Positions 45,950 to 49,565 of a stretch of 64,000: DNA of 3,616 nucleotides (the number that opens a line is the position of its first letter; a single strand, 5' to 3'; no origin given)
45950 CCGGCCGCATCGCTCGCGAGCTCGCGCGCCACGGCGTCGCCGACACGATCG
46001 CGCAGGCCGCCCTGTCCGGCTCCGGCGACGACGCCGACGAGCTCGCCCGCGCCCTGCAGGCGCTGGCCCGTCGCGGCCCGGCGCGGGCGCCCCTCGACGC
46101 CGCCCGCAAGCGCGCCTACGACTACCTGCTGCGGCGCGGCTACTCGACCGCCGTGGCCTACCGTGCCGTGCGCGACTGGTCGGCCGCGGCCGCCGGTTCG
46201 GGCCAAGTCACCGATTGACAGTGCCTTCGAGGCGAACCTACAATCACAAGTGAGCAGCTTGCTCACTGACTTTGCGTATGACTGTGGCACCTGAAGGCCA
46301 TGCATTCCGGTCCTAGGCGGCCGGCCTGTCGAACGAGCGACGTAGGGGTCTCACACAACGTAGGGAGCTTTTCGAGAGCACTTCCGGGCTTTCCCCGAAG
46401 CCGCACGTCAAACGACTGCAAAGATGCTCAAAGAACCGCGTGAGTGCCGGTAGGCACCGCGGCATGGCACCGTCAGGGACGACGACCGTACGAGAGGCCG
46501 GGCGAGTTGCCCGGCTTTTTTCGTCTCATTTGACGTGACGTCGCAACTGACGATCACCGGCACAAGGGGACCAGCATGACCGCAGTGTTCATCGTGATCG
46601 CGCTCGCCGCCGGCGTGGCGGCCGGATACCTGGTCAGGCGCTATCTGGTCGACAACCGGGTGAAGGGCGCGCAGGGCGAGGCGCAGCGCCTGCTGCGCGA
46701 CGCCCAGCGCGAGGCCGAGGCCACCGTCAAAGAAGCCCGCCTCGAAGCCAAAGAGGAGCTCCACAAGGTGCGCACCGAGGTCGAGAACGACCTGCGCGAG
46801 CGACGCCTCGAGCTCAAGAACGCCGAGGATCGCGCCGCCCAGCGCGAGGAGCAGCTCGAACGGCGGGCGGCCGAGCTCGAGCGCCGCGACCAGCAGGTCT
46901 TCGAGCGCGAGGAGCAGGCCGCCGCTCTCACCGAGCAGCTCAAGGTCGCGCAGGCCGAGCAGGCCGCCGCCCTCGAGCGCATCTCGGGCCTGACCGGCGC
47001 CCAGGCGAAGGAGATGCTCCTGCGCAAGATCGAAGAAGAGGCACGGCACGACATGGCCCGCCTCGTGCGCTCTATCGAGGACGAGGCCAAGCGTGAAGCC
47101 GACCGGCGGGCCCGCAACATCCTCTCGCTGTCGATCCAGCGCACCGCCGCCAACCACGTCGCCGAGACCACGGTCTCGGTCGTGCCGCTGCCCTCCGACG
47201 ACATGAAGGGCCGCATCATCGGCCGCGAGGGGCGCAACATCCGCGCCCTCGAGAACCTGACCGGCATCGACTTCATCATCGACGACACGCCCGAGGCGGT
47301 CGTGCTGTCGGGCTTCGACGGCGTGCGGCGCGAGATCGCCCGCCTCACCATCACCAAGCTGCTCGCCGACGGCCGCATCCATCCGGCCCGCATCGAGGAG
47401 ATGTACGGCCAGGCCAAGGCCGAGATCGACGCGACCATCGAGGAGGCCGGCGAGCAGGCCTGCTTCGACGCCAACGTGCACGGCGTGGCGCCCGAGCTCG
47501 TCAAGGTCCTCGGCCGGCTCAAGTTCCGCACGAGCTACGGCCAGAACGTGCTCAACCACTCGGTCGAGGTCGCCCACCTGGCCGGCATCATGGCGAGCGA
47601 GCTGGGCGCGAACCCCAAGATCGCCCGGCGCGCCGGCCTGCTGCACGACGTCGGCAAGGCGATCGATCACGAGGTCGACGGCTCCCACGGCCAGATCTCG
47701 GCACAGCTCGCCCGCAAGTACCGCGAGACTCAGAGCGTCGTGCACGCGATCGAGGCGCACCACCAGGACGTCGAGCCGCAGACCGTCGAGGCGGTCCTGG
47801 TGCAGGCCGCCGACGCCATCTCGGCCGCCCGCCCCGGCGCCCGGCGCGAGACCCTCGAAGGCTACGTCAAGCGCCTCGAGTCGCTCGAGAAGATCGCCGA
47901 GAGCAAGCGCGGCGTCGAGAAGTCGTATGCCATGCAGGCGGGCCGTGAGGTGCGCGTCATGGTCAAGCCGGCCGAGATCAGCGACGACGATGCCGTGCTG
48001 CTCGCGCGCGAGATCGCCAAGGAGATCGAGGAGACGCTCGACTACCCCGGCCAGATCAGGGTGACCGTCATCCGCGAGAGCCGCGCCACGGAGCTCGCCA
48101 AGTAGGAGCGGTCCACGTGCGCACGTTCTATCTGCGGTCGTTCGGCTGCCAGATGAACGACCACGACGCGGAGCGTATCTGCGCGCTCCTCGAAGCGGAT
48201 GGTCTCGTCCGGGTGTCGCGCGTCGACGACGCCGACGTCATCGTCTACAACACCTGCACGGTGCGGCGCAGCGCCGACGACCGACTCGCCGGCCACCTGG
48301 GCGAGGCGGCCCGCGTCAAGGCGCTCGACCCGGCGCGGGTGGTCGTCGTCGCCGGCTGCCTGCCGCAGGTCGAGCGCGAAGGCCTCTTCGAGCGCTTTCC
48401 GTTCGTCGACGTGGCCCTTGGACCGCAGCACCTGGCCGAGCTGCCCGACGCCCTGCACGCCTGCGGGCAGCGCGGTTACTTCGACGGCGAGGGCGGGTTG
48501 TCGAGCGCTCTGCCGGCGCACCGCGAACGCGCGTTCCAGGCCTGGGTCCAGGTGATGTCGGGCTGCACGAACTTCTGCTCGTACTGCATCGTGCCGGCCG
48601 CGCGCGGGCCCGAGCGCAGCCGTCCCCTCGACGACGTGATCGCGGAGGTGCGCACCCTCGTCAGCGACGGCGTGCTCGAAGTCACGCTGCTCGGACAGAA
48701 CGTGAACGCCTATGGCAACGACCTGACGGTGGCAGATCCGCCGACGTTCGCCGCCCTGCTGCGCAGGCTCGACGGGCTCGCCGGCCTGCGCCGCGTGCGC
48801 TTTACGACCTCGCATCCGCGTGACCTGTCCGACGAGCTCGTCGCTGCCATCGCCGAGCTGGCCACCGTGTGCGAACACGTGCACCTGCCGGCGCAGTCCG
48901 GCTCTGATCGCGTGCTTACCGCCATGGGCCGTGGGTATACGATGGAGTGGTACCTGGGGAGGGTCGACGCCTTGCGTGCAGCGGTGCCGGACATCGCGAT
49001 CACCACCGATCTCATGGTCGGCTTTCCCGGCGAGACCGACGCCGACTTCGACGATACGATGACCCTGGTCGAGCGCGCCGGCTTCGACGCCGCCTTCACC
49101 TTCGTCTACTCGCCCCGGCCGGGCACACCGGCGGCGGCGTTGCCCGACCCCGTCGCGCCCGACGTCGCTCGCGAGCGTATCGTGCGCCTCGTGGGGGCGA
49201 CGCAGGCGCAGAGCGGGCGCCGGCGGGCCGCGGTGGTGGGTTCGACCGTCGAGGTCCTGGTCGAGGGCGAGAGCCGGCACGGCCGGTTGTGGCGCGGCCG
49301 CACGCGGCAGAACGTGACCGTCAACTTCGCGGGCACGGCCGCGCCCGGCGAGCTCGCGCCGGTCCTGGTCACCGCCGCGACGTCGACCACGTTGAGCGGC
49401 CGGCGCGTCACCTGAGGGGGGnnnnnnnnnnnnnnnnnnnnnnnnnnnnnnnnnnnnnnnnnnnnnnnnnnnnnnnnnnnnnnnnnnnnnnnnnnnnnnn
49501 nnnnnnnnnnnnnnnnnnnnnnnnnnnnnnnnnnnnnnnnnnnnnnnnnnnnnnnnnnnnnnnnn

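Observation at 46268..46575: ORF-free, lower-GC structured segment between recX and rny ending in a textbook intrinsic terminator: candidate sRNA or riboregulatory leader of RNase Y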

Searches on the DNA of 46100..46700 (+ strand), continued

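Call 67: search_with_rna_model(model_id=R1, sources=[window, L001, L081, L161, L162, L163, L167, L164, L166, L170, L171, L172, L082, L084, L002, L085, L083], max_evalue=0.0001, make_alignment=true)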
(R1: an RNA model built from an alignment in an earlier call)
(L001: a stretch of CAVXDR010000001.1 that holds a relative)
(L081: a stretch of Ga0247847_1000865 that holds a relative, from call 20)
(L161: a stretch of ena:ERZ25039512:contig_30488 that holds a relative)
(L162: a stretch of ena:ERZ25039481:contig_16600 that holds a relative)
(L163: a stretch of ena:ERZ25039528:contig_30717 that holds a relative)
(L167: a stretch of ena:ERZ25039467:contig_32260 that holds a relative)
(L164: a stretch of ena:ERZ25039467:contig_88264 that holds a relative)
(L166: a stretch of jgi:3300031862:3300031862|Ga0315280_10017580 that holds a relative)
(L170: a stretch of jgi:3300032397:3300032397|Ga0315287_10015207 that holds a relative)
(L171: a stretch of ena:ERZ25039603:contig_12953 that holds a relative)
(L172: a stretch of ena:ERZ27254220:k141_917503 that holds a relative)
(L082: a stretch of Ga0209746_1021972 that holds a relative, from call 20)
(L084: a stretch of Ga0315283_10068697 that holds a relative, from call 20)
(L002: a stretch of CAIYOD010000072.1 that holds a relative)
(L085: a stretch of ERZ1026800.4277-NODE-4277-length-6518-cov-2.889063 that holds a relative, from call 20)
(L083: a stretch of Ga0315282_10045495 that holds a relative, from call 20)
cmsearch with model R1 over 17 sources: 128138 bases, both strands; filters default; matches with E-value up to 0.0001: 15.
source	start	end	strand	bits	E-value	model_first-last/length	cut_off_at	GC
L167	933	1156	+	252.2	3.4e-60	1-224/224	no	0.62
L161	934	1156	+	249.4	1.6e-59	1-224/224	no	0.6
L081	1233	1453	+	236.6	2.2e-56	1-224/224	no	0.63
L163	919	1151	+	220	2.5e-52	1-224/224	no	0.59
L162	917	1156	+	208.3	1.7e-49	1-224/224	no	0.6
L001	2700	2945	+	192.5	1.3e-45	1-224/224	no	0.62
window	46279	46522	+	182.7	3.2e-43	1-224/224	no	0.62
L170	950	1152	+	34.8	3.8e-07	1-224/224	no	0.61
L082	230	426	+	34.1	5.7e-07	1-224/224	no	0.55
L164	966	1155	+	30.8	3.6e-06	1-224/224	no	0.65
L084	783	978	+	28.3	1.5e-05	1-224/224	no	0.6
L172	977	1174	+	27.8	2e-05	1-224/224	no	0.62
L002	2870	2919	+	27.7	2.1e-05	1-224/224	no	0.68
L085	613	687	+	27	3e-05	1-224/224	no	0.69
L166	969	1178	+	25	9.2e-05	1-224/224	no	0.64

Alignment A5: 15 matches aligned to the model, 391 columns, each read 5' to 3' on its own strand. Consensus structure (alignment columns), stored with it:
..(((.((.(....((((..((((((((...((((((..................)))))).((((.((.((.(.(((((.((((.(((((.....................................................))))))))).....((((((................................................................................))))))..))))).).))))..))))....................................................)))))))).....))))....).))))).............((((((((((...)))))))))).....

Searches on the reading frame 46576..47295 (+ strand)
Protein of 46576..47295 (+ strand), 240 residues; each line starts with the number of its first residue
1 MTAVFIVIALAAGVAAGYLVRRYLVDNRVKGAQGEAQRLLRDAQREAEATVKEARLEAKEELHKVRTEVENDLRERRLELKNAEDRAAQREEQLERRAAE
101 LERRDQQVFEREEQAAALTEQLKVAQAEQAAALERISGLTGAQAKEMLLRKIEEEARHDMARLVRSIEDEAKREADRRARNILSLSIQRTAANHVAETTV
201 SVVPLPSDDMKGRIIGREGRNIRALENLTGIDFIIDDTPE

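Call 20: find_related_loci(query=window:46576-47295:+, collection=metagenome_contigs, flank=1500)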
Query window:46576-47295:+ (240 aa) in metagenome_contigs; peptide patterns used: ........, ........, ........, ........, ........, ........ (x = any residue, [..] = any of these).
600 stretches matched a pattern (row limit reached: there are more); 582 encode a relative of the query (tblastn E <= 1e-3); the best 80 are kept; 80 distinct loci.
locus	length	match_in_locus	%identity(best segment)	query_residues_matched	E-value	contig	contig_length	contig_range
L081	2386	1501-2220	87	1-240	4e-130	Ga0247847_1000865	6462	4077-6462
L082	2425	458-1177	71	1-240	1e-97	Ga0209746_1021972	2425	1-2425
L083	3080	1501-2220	69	1-240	3e-93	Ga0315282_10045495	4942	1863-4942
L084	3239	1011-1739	66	1-240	4e-92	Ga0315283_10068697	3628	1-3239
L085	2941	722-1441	65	1-240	3e-90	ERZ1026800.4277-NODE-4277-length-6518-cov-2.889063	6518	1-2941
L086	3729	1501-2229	58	1-240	4e-82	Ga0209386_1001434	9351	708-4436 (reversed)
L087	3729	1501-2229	56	1-240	1e-80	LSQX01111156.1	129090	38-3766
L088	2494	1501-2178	59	15-240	3e-79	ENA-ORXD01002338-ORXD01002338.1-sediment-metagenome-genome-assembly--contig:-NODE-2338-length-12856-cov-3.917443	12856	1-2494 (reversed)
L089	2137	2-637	61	29-240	2e-77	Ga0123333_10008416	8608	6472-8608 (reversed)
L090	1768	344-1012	55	18-240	2e-79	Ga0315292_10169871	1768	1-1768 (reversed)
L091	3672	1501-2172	54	17-240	4e-75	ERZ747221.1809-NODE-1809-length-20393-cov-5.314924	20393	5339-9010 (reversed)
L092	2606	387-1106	51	1-240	7e-73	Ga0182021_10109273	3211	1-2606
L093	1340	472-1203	50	4-240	1e-76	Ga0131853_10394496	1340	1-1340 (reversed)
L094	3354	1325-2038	53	3-240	1e-71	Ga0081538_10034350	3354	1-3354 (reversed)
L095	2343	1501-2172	54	17-240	7e-72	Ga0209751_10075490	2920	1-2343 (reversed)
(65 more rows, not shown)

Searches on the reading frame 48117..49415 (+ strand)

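Call 66: search_protein_families(library=pfam, proteins=[window:48117-49415:+])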
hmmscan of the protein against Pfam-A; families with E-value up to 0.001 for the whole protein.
window:48117-49415:+ (432 aa): 3 families
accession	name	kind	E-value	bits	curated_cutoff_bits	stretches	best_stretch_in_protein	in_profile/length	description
PF04055.27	Radical_SAM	-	1.8e-29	103.5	29.5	1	145-317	2-165/166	Radical SAM superfamily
PF00919.26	UPF0004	-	1.1e-25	89.9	27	1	4-102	2-98/98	Uncharacterized protein family UPF0004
PF01938.26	TRAM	-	5.1e-10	39.5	21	1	374-429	4-59/61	TRAM domain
